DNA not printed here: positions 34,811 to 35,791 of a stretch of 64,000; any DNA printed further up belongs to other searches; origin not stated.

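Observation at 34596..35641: Second, divergent NTase module with the same promoter-plus-palindrome architecture 1.4 kb downstream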

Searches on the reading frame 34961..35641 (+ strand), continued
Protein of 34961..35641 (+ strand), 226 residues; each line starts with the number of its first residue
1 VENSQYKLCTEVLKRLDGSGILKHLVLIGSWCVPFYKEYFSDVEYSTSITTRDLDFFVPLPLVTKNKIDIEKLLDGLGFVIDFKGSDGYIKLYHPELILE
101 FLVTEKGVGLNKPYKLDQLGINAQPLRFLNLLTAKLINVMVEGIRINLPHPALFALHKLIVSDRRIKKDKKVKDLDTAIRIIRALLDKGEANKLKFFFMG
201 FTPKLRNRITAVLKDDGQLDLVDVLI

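Call 44: predict_structure(alignment_id=A2)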
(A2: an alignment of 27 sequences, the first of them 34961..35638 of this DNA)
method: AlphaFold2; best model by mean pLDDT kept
length: 226 residues; sequences in the alignment: 27
mean_pLDDT: 91.5   pTM: 0.88
mean pLDDT of the five models: 91.5, 91.4, 89.6, 89.0, 88.8
residues with pLDDT >= 90: 182; 70-90: 36; 50-70: 8; < 50: 0
segments of 3 or more residues with pLDDT < 50: none
pLDDT, mean of each block of 10 residues (from residue 1): 86 96 94 93 85 93 84 95 79 95 76 87 91 94 94 97 91 94 97 96 97 97 95
secondary structure, 60 per line:
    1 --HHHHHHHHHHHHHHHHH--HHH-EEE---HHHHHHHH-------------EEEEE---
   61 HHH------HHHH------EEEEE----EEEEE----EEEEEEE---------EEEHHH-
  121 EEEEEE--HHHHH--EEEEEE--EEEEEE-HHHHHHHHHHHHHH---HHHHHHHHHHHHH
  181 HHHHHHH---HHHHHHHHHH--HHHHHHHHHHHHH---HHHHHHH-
elements in order: H3-19 E26-28 H32-39 E53-57 H70-73 E80-84 E89-93 E98-104 E114-116 E121-126 H129-133 E136-141 E144-149 H151-164 H168-187 H191-200 H203-215 H219-225

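Call 50: fold_search(model_id=the predicted structure, library=pdb)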
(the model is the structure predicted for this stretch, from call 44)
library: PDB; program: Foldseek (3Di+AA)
matches with E <= 10: 435; with E <= 0.001: 7
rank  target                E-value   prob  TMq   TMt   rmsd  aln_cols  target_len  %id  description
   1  5cfu                  1.7e-04  1.00  0.50  0.62   6.3       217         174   12  Crystal Structure of ANT(2")-Ia in complex with adenylyl-2"-tobramycin (released 2016-07-20)
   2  5kqj_MODEL_1_A        1.7e-04  1.00  0.51  0.60   7.6       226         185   13  Solution Structure of Antibiotic-Resistance Factor ANT(2'')-Ia Reveals Substrate-Regulated Conformation Dynami (released 2017-07-12)
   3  5uvd                  2.1e-04  1.00  0.55  0.57   6.3       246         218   12  Crystal structure of an antigenic nucleotidyltransferase-like protein from Paracoccidioides brasiliensis (released 2018-01-31)
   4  5cfs                  2.6e-04  1.00  0.47  0.57   6.4       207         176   12  Crystal Structure of ANT(2")-Ia in complex with AMPCPP and tobramycin (released 2016-03-16)
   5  4xje                  3.9e-04  1.00  0.48  0.59   6.6       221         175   12  CRYSTAL STRUCTURE OF ANT(2") IN COMPLEX WITH AMP AND TOBRAMYCIN (released 2016-01-20)
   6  8an5_B                5.7e-04  1.00  0.41  0.49   7.4       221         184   12  MenAT1 toxin-antitoxin complex (rv0078a-rv0078b) from Mycobacterium tuberculosis H37Rv (released 2023-08-02)
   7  2ewr                  8.5e-04  1.00  0.44  0.60   5.8       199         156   13  Crystal structure of a putative nucleotidyltransferase (tm1012) from Thermotoga maritima at 1.60 A resolution (released 2005-12-06)
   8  4wqk                  1.5e-03  1.00  0.49  0.60   6.1       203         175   12  Crystal structure of aminoglycoside nucleotidylyltransferase ANT(2")-Ia, apo form (released 2014-11-12)
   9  2fcl                  2.5e-03  1.00  0.44  0.60   6.4       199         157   12  Crystal structure of a putative nucleotidyltransferase (tm1012) from Thermotoga maritima at 1.35 A resolution (released 2006-03-14)
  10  1vfg_B                2.8e-03  0.82  0.26  0.18  14.9       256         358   16  Crystal structure of tRNA nucleotidyltransferase complexed with a primer tRNA and an incoming ATP analog (released 2004-08-10)
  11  8an4_B                3.1e-03  1.00  0.44  0.50   6.6       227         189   12  MenT1 toxin (rv0078a) from Mycobacterium tuberculosis H37Rv (released 2023-08-02)
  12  4fo1_A                3.3e-03  1.00  0.44  0.59   7.1       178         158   14  Crystal structure of lincosamide antibiotic adenylyltransferase LnuA, apo (released 2012-07-04)
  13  1vfg_A                3.3e-03  0.80  0.26  0.19  14.9       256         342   16  Crystal structure of tRNA nucleotidyltransferase complexed with a primer tRNA and an incoming ATP analog (released 2004-08-10)
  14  4wse_A                4.3e-03  1.00  0.45  0.24   5.9       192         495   10  Crystal structure of the Mimivirus polyadenylate synthase (released 2015-04-01)
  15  8an5_A                4.9e-03  1.00  0.40  0.45   6.8       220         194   14  MenAT1 toxin-antitoxin complex (rv0078a-rv0078b) from Mycobacterium tuberculosis H37Rv (released 2023-08-02)
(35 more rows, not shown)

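Call 54: search_dna_similar(query=window:34961-35638:+, collection=plasmids, mode=protein, max_evalue=0.001, max_rows=20)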
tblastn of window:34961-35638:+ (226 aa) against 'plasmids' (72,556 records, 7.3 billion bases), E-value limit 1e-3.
Records with a match: 285; places in all: 291; records where one place covers at least 80% of the query: 1.
Best place of each record, by identity: <60% 285.
By first word of the organism name: Rhizobium 99; Pseudosulfitobacter 46; Sinorhizobium 21; Paracoccus 16; Agrobacterium 16; Phaeobacter 10; Cereibacter 9; Leisingera 9; Labrenzia 7; Roseibium 5; and 29 more.
By predicted mobility (MOB-suite, as given by PLSDB): non-mobilizable 142; conjugative 125; mobilizable 18.
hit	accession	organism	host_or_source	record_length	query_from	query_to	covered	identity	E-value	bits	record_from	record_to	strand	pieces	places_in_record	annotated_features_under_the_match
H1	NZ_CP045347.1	Labrenzia sp. THAF187b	pure culture,Surface of a polyethylene ...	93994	45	214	75%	30.3%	4e-5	51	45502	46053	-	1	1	GSU2403 family nucleotidyltransferase fold protein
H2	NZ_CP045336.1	Labrenzia sp. THAF191a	pure culture,Surface of a polyethylene ...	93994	45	214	75%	30.3%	4e-5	51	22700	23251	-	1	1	GSU2403 family nucleotidyltransferase fold protein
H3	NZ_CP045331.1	Labrenzia sp. THAF191b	pure culture,Surface of a polyethylene ...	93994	45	214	75%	30.3%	4e-5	51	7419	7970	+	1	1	GSU2403 family nucleotidyltransferase fold protein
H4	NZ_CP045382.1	Labrenzia sp. THAF35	pure culture,Surface of a polyethylene ...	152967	45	214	75%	30.3%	4e-5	51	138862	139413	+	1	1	GSU2403 family nucleotidyltransferase fold protein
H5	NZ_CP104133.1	Sinorhizobium sp. K101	Phaseolus vulgaris,cell ...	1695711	26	199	77%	29.4%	2e-5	52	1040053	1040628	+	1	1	none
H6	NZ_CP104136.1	Sinorhizobium sp. C101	Phaseolus vulgaris,cell ...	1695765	26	199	77%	29.4%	2e-5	52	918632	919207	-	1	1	record has no annotation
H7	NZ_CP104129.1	Sinorhizobium sp. M103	Phaseolus vulgaris,cell ...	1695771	26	199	77%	29.4%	2e-5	52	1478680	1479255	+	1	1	none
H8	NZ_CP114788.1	Roseibium sp. Sym1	Symbiodiniaceae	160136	45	214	75%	27.9%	5e-5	51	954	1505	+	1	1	GSU2403 family nucleotidyltransferase fold protein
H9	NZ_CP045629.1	Roseibium aggregatum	-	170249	45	214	75%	27.9%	5e-5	51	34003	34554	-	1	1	GSU2403 family nucleotidyltransferase fold protein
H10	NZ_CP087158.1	Roseibium aggregatum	cell culture,seawater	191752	45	214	75%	27.9%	5e-5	51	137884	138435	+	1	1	GSU2403 family nucleotidyltransferase fold protein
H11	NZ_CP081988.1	Shinella oryzae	cell culture,rhizosphere soil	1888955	12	195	81%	25.6%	8e-5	50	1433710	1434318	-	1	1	none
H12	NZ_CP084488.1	Ensifer adhaerens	cellculture,soil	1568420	7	166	71%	29.4%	1e-4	50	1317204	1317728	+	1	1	none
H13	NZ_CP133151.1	Sinorhizobium chiapasense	Acaciella angustissima,cell culture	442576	12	165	68%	29.8%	3e-6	55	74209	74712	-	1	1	GSU2403 family nucleotidyltransferase fold protein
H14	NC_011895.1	Methylobacterium nodulans ORS 2060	-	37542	8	187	80%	25.4%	5e-5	51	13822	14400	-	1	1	GSU2403 family nucleotidyltransferase fold protein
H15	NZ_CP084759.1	Shinella sp. XGS7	Xenopus laevis,bacterial culture,swab ...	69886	11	165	69%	29.3%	6e-6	54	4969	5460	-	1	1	GSU2403 family nucleotidyltransferase fold protein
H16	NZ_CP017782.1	Rhodobacter xanthinilyticus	bacterial culture,sea water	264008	26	165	62%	32.5%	2e-6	55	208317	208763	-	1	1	GSU2403 family nucleotidyltransferase fold protein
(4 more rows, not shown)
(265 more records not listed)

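Call 55: get_annotated_region(hit=H1, flank=3000)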
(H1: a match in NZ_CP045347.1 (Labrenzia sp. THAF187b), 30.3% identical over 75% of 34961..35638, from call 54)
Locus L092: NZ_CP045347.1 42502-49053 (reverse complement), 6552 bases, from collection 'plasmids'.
description: Labrenzia sp. THAF187b plasmid pTHAF187b_c, complete sequence
organism: Labrenzia sp. THAF187b (NCBI taxid 2587864)
taxonomy: Bacteria; Pseudomonadota; Alphaproteobacteria; Hyphomicrobiales; Stappiaceae; Labrenzia; Labrenzia sp. THAF187b
host: -; source: pure culture,Surface of a polyethylene microplastic particle present in tank 6 of a marine aquarium ...; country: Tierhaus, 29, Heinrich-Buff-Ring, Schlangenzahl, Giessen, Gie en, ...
typing (MOB-suite, as given by PLSDB): mobilizable; relaxase MOBQ
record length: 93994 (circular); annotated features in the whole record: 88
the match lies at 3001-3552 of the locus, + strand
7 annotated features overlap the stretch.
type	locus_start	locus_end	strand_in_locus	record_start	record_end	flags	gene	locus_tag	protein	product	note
CDS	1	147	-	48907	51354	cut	-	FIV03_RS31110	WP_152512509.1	conjugal transfer protein TrbE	-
CDS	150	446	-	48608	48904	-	-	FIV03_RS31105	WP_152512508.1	conjugal transfer protein TrbD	-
CDS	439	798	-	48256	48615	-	-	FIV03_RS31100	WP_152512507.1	TrbC/VirB2 family protein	-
CDS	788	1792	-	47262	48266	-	trbB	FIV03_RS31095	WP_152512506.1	P-type conjugative transfer ATPase TrbB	-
CDS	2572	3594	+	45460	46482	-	-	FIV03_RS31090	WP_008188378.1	GSU2403 family nucleotidyltransferase fold protein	-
CDS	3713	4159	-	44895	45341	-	-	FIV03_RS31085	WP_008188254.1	MucR family transcriptional regulator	GO:0006355 - regulation of DNA-templated transcription [Evidence IEA]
CDS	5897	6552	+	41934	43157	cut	repA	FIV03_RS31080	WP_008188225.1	plasmid partitioning protein RepA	-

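Call 56: get_annotated_region(hit=H14, flank=3000)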
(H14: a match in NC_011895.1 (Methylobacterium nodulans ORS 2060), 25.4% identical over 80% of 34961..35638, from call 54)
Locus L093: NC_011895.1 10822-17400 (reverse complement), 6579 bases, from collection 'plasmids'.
description: Methylobacterium nodulans ORS 2060 plasmid pMNOD04, complete sequence
organism: Methylobacterium nodulans ORS 2060 (NCBI taxid 460265)
taxonomy: Bacteria; Pseudomonadota; Alphaproteobacteria; Hyphomicrobiales; Methylobacteriaceae; Methylobacterium; Methylobacterium nodulans; Methylobacterium nodulans ORS 2060
host: -; source: -; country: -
typing (MOB-suite, as given by PLSDB): non-mobilizable
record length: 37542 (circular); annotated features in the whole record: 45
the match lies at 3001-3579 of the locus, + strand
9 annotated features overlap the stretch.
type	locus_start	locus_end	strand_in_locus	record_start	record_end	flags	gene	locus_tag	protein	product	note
CDS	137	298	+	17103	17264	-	-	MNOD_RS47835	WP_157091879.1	hypothetical protein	-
CDS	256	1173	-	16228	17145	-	-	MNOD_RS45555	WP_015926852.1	Crp/Fnr family transcriptional regulator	GO:0006355 - regulation of DNA-templated transcription [Evidence IEA]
CDS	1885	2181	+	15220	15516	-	-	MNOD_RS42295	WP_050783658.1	hypothetical protein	-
CDS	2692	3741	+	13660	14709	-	-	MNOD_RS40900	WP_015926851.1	GSU2403 family nucleotidyltransferase fold protein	-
CDS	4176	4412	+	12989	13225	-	-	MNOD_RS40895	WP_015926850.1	hypothetical protein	-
CDS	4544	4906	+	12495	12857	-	-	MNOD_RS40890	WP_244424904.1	hypothetical protein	-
CDS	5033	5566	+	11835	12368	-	-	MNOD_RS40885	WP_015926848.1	hypothetical protein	-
CDS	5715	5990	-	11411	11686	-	-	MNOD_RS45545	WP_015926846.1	hypothetical protein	-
CDS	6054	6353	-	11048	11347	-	-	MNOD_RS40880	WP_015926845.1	hypothetical protein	-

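Call 57: get_annotated_region(hit=H16, flank=3000)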
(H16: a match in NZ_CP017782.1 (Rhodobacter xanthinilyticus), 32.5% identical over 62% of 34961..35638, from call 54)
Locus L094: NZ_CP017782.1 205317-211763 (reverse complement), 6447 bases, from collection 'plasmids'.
description: Rhodobacter xanthinilyticus strain LPB0142 plasmid pEJ01, complete sequence
organism: Rhodobacter xanthinilyticus (NCBI taxid 1850250)
taxonomy: Bacteria; Pseudomonadota; Alphaproteobacteria; Rhodobacterales; Paracoccaceae; Rhodobacter; Rhodobacter xanthinilyticus
host: -; source: bacterial culture,sea water; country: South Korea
typing (MOB-suite, as given by PLSDB): conjugative; replicon rep_cluster_548,rep_cluster_579; relaxase MOBP; mating-pair formation MPF_T
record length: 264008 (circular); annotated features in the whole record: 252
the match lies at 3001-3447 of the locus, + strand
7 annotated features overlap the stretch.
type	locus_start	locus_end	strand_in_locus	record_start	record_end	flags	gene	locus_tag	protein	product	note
CDS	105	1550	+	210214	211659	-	istA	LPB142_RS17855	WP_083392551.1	IS21 family transposase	-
CDS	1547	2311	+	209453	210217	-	istB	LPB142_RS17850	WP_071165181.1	IS21-like element helper ATPase IstB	-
CDS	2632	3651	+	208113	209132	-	-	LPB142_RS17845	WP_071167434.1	GSU2403 family nucleotidyltransferase fold protein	-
CDS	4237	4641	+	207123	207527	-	-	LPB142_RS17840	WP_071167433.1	single-stranded DNA-binding protein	-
CDS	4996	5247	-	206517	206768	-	-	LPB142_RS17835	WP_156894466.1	hypothetical protein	-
CDS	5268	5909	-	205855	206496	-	-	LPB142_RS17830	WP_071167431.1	hypothetical protein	-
CDS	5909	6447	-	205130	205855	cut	-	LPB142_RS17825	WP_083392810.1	division plane positioning ATPase MipZ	-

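Call 59: search_protein_families(library=pfam, proteins=[L092:2572-3591:+, L093:2692-3738:+, L094:2632-3648:+], max_evalue=0.1)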
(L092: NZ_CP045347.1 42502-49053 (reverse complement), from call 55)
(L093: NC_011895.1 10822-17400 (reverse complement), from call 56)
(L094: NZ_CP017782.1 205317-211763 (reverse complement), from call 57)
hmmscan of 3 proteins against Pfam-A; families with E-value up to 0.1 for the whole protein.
L092:2572-3591:+ (340 aa): 2 families
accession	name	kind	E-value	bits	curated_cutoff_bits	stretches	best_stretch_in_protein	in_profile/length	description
PF12281.14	NTP_transf_8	-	6.7e-69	232.6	26.3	1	106-312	3-217/218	Nucleotidyltransferase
PF08947.15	BPS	-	0.0023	18.3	27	0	305-324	25-44/48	BPS (Between PH and SH2)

L093:2692-3738:+ (349 aa): 1 family
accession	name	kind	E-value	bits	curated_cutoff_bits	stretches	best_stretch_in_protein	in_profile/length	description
PF12281.14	NTP_transf_8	-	7.7e-73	245.5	26.3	1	104-314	2-217/218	Nucleotidyltransferase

L094:2632-3648:+ (339 aa): 1 family
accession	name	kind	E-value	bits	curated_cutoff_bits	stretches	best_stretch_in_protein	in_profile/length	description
PF12281.14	NTP_transf_8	-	4.7e-70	236.4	26.3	1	105-310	2-216/218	Nucleotidyltransferase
